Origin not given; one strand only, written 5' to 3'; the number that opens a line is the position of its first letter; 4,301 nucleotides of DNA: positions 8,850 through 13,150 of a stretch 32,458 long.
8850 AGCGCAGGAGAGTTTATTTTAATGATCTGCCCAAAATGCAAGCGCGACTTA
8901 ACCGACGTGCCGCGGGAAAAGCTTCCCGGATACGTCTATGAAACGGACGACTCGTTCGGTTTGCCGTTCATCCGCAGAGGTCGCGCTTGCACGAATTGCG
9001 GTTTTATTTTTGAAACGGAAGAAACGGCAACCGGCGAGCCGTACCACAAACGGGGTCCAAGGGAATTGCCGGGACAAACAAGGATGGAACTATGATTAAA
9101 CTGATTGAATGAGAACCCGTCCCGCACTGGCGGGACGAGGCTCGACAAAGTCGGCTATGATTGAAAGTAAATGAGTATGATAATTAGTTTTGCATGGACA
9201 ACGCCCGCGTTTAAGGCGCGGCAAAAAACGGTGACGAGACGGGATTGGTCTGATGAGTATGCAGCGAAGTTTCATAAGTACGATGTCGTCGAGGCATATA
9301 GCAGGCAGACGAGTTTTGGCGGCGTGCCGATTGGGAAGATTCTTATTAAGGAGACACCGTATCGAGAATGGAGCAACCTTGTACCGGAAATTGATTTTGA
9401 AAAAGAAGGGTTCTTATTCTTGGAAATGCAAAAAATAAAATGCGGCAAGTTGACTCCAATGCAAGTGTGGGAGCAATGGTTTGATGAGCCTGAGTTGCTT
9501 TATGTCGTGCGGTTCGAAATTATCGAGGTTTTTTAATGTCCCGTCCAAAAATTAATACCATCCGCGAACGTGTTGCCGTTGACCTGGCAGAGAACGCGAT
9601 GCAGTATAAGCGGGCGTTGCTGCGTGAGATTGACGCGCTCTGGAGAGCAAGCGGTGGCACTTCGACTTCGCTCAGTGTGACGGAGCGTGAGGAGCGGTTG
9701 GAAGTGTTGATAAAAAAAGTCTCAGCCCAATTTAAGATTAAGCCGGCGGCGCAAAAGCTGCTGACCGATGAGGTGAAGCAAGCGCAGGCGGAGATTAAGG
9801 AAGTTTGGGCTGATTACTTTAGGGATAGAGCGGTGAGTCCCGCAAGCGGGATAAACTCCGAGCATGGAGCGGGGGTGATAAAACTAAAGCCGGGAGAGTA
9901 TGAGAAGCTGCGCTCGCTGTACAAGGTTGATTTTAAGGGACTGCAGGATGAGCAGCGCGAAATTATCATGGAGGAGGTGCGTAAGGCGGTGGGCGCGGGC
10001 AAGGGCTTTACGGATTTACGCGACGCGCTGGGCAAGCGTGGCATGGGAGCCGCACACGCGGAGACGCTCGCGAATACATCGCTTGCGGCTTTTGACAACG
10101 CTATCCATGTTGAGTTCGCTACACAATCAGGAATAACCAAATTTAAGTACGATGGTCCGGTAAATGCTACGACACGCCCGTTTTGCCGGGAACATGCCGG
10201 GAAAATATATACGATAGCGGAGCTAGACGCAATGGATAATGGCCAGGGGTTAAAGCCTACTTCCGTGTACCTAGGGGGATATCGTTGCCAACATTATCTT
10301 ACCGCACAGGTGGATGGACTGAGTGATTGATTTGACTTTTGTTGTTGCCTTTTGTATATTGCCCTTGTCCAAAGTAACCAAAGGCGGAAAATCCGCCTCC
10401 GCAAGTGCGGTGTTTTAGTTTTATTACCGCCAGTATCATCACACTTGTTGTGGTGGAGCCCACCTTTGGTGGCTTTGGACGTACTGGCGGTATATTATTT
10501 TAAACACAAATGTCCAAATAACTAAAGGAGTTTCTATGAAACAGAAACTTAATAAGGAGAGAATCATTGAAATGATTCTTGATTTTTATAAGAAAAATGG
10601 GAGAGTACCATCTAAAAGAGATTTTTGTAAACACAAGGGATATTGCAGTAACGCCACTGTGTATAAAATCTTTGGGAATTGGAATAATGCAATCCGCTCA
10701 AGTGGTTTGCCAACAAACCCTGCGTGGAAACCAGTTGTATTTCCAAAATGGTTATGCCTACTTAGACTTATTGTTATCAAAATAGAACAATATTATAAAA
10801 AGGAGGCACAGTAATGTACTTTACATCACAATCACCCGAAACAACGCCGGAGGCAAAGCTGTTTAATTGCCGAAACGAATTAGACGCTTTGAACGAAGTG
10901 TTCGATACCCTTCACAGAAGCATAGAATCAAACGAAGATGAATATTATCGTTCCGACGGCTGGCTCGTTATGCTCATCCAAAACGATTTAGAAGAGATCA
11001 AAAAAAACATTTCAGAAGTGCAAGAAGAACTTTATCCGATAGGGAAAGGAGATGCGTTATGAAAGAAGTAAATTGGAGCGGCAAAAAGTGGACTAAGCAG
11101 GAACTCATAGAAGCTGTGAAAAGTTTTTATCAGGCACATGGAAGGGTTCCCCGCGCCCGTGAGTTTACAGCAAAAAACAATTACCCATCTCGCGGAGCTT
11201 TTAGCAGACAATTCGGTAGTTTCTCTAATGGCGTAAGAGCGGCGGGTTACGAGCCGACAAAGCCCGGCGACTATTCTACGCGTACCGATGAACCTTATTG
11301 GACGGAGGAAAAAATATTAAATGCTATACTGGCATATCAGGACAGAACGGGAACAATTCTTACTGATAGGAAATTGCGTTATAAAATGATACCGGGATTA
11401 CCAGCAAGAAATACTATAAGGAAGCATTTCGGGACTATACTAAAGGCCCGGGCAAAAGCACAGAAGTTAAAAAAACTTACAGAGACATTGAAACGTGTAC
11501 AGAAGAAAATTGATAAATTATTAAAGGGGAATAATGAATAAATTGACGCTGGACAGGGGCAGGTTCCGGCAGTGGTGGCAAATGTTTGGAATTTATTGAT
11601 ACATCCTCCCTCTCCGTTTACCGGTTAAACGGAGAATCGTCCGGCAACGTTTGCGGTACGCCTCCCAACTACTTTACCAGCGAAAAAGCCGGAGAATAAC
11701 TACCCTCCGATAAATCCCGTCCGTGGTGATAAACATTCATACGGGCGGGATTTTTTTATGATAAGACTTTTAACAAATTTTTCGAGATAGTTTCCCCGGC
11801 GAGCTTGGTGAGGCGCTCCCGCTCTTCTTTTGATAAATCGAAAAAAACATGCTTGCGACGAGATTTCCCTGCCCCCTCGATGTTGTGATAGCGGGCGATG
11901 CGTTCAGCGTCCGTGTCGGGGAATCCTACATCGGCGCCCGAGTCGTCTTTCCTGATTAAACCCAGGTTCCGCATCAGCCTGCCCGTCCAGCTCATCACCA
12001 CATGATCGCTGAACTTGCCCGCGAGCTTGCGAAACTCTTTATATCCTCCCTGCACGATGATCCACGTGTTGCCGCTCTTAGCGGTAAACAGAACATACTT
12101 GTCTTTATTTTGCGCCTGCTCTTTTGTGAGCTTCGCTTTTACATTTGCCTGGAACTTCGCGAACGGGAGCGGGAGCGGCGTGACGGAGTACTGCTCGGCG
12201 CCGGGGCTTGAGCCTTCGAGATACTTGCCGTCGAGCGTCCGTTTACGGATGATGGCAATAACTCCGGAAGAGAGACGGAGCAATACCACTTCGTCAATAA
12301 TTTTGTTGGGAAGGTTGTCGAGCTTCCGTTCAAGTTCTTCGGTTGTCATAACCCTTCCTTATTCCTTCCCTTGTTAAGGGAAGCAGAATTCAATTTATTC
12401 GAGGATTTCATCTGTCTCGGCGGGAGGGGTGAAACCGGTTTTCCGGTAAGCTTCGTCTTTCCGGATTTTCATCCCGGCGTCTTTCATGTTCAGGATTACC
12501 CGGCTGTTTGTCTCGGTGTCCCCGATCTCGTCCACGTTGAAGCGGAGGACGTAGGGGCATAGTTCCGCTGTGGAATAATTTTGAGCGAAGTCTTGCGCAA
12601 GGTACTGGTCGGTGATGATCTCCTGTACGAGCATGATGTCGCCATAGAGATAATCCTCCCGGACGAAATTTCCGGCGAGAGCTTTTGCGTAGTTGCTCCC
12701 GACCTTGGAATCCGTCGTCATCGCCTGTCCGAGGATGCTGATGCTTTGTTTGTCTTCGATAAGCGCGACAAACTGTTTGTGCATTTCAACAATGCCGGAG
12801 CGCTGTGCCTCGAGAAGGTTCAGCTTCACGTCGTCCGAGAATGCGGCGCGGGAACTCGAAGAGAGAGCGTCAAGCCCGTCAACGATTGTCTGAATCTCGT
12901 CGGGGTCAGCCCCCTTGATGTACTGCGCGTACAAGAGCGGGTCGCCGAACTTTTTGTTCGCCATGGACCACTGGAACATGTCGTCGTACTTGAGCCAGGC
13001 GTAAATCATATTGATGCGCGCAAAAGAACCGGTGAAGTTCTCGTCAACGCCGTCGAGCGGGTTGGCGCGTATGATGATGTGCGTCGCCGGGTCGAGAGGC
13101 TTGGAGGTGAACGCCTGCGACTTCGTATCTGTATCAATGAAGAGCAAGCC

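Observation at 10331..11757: Self-contained AT-rich cassette with nuclease-less homing-endonuclease-repeat proteins and an acidic protein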

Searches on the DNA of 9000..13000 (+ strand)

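Call 8: search_dna_similar(query=window:9000-13000:+, collection=phages, mode=near, max_rows=20)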
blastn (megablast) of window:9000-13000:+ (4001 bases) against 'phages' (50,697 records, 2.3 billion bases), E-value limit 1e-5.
No match.

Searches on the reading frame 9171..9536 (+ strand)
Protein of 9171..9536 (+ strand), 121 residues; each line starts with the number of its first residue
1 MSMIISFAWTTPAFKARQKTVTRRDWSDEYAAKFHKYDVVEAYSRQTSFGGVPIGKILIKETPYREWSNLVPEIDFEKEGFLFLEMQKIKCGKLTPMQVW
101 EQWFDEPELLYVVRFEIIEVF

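Call 4: search_protein_families(library=pfam, proteins=[window:9171-9536:+], max_evalue=1)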
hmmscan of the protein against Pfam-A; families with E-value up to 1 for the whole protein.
window:9171-9536:+ (121 aa): 1 family
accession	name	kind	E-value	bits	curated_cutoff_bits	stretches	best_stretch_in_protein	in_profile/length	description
PF04266.20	ASCH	-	0.0015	19.6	21.2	1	16-119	13-103/103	ASCH domain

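Call 5: search_protein_families(library=phrogs, proteins=[window:9171-9536:+], max_evalue=0.1)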
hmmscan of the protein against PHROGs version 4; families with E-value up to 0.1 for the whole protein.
window:9171-9536:+ (121 aa): 1 family
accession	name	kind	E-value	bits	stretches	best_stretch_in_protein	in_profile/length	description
phrog_11705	-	unknown function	1.6e-28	100.5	1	4-121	3-127/144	-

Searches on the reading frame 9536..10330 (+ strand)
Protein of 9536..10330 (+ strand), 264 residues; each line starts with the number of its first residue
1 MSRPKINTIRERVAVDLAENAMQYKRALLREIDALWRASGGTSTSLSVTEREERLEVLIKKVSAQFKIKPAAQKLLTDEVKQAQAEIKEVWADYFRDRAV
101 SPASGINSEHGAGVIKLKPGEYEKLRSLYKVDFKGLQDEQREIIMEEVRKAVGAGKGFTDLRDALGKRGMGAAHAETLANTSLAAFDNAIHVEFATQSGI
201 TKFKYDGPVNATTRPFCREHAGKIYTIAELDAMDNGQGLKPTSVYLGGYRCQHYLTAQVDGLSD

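Call 4: search_protein_families(library=pfam, proteins=[window:9536-10330:+], max_evalue=1)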
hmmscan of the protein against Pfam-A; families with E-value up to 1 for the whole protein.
window:9536-10330:+ (264 aa): 2 families
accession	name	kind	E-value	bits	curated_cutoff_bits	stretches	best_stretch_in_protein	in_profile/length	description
PF04233.19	Phage_Mu_F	-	3e-06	28.4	29.6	1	144-231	3-95/112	Phage Mu protein F like protein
PF06152.16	Phage_min_cap2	-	0.0056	16.1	26.3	1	154-262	173-286/366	Phage minor capsid protein 2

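Call 5: search_protein_families(library=phrogs, proteins=[window:9536-10330:+], max_evalue=0.1)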
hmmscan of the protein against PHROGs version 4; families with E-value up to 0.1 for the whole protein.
window:9536-10330:+ (264 aa): 9 families
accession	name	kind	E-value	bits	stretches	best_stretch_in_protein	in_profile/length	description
phrog_595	-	head and packaging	4.4e-07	30.6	1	137-236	182-280/513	head maturation protease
phrog_2662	-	head and packaging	3e-05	23.8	1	49-260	490-710/717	portal protein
phrog_6577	-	unknown function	0.00015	21.2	1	136-229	111-206/1066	-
phrog_115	-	head and packaging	0.00026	21.3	1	139-230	205-297/665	minor head protein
phrog_19480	-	head and packaging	0.00047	19.5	1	132-233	622-723/737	head morphogenesis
phrog_324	-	head and packaging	0.00074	19.6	1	144-241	206-304/624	head morphogenesis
phrog_2841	-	head and packaging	0.0027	17.8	1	141-230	196-286/525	minor head protein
phrog_4728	-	head and packaging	0.057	13.2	1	67-229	108-277/591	head morphogenesis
phrog_581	-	head and packaging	0.086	12.8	0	155-263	191-300/564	minor head protein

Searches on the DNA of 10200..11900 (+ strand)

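Call 6: search_rna_families(source=window, start=10200, end=11900, threshold=evalue, max_evalue=1, show_alignments=3)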
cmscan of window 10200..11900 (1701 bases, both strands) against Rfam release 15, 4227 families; matches with E-value up to 1: 0.
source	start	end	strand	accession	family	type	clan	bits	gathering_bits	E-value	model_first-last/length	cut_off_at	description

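Call 9: search_dna_similar(query=window:10331-11757:+, collection=ecoli_genomes, mode=near, max_rows=20)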
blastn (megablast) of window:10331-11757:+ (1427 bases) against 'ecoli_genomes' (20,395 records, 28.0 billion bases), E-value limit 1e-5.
No match.

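Call 80: search_rna_families(sources=[L003, L016, L019, L022, L023, L025, L007], threshold=gathering)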
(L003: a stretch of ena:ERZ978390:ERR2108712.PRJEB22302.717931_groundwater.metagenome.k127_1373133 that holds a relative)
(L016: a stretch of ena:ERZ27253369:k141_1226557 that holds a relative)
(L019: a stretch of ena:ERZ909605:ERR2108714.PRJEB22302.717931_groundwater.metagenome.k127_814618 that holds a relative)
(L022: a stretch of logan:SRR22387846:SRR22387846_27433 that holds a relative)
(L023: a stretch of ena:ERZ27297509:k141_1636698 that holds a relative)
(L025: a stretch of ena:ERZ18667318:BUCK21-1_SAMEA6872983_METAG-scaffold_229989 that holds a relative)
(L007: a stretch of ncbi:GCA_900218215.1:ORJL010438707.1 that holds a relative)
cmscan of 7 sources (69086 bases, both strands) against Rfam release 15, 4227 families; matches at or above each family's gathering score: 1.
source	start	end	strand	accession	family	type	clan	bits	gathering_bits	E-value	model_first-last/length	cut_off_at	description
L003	18460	18533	+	RF00005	tRNA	Gene; tRNA;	CL00001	57.5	29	9.4e-10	1-71/71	no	tRNA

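Call 89: build_rna_model(alignment_id=A10, structure=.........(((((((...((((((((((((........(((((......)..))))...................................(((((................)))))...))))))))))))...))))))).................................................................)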
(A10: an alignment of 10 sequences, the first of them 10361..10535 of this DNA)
Model R1 built from alignment A10 (10 sequences, 208 columns); structure: as given.
model positions 176; base pairs 29; branch points 1; effective number of sequences 3.64; information 0.59 bits per position. Calibrated on 0.2 Mb of random sequence (short: E-values are rough).
structure used (alignment columns):
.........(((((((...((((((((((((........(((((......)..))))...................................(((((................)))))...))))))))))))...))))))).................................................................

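Call 91: search_with_rna_model(model_id=R1, sources=[window, L003, L007, L016, L019, L022, L023, L025, L026, L009], max_evalue=1, make_alignment=true)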
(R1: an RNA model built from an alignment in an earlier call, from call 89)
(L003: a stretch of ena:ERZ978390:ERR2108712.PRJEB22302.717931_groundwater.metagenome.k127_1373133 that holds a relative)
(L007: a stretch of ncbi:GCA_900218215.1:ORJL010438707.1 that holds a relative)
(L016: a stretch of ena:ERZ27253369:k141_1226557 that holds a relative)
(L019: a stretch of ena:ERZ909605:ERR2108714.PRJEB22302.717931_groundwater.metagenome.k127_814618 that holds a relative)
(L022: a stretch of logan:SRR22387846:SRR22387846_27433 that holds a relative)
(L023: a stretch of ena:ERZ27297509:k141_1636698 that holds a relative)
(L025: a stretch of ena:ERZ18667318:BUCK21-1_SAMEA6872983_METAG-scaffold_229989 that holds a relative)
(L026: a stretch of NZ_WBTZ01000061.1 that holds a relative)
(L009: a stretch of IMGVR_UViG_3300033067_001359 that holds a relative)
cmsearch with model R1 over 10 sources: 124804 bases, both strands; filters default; matches with E-value up to 1: 17.
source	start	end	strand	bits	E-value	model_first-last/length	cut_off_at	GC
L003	9825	10000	+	170.9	1e-36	1-176/176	no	0.42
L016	1876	2056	+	161.8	1.2e-34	1-176/176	no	0.43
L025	49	226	+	156.1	2.3e-33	1-176/176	no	0.52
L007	88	263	+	152.8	1.3e-32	1-176/176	no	0.41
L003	7073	7251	+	148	1.6e-31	1-176/176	no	0.48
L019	605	775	+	145.1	7.1e-31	1-176/176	no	0.45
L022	10096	10276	+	144.6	9.2e-31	1-176/176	no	0.5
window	10361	10535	+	142.8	2.4e-30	1-176/176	no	0.45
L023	9831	9999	+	139.9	1.1e-29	1-176/176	no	0.49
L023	6882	7053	+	121.8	1.3e-25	1-176/176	no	0.48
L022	4597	4780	+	76.5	2.4e-15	1-176/176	no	0.47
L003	9795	9943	-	21.4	0.0071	7-168/176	no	0.46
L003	5093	5142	-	17.9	0.046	1-176/176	no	0.28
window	10366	10480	-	14.4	0.28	7-122/176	no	0.5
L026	6751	6808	-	14.1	0.33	1-176/176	no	0.33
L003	17732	17813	+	14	0.34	1-176/176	no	0.27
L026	8556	8612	+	12.4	0.79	1-176/176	no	0.3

Alignment A13: 17 matches aligned to the model, 279 columns, each read 5' to 3' on its own strand. Consensus structure (alignment columns), stored with it:
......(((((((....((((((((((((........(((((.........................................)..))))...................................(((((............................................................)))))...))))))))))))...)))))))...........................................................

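Call 117: search_dna_similar(query=window:10331-10540:+, collection=phages, mode=distant, max_evalue=0.01, max_rows=10)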
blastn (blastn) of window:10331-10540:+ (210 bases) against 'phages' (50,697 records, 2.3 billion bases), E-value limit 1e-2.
No match.

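Call 122: search_rna_families(source=window, start=10340, end=10545, threshold=evalue, max_evalue=10)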
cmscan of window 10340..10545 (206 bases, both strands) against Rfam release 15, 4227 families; matches with E-value up to 10: 7.
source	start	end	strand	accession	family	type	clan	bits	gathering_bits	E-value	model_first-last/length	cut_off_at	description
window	10422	10543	+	RF01488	rli49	Gene; sRNA;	-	17.9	40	0.35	1-163/163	no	Listeria sRNA rli49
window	10417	10496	+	RF00624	P9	Gene;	-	13.6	43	1.2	1-74/74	no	Pseudomonas sRNA P9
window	10371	10476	-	RF03691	mir-2765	Gene; miRNA;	-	13.6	58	4.5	1-83/83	no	mir-2765 microRNA precursor family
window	10444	10481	+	RF01132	sR48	Gene; snRNA; snoRNA; CD-box;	-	13.4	40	4.7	1-59/59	no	Small nucleolar RNA sR48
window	10382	10465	+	RF00740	mir-370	Gene; miRNA;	-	12.5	70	7.5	1-75/75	no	mir-370 microRNA precursor family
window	10350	10438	-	RF01761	wcaG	Cis-reg;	-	12.4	42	4.9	1-98/98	no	wcaG RNA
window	10382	10398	+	RF00617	cHP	Cis-reg;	CL00129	11.3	40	8.6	20-36/45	no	Flavivirus capsid hairpin cHP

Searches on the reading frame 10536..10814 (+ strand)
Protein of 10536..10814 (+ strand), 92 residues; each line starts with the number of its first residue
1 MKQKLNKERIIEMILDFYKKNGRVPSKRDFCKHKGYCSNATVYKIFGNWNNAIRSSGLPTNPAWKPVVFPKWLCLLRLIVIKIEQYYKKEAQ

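Call 4: search_protein_families(library=pfam, proteins=[window:10536-10814:+], max_evalue=1)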
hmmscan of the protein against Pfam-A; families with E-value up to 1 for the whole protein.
window:10536-10814:+ (92 aa): 2 families
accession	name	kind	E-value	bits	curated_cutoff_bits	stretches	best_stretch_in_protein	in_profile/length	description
PF18780.6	HNH_repeat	-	2.6e-11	44.1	26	1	7-58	3-53/54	Homing endonuclease associated repeat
PF04358.19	DsrC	-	0.0042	17.9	24.9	1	8-59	42-101/107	DsrC like protein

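Call 5: search_protein_families(library=phrogs, proteins=[window:10536-10814:+], max_evalue=0.1)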
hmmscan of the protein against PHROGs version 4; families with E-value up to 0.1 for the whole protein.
window:10536-10814:+ (92 aa): 2 families
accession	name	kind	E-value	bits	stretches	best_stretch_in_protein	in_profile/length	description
phrog_22655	-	unknown function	1e-08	35.4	1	1-59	13-70/508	-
phrog_24814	-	unknown function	0.0065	17.1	1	8-62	4-68/213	-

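Call 104: search_protein_families(library=padloc, proteins=[window:10536-10814:+], max_evalue=0.01)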
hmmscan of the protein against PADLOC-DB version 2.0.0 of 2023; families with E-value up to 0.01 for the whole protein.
window:10536-10814:+ (92 aa): 0 families
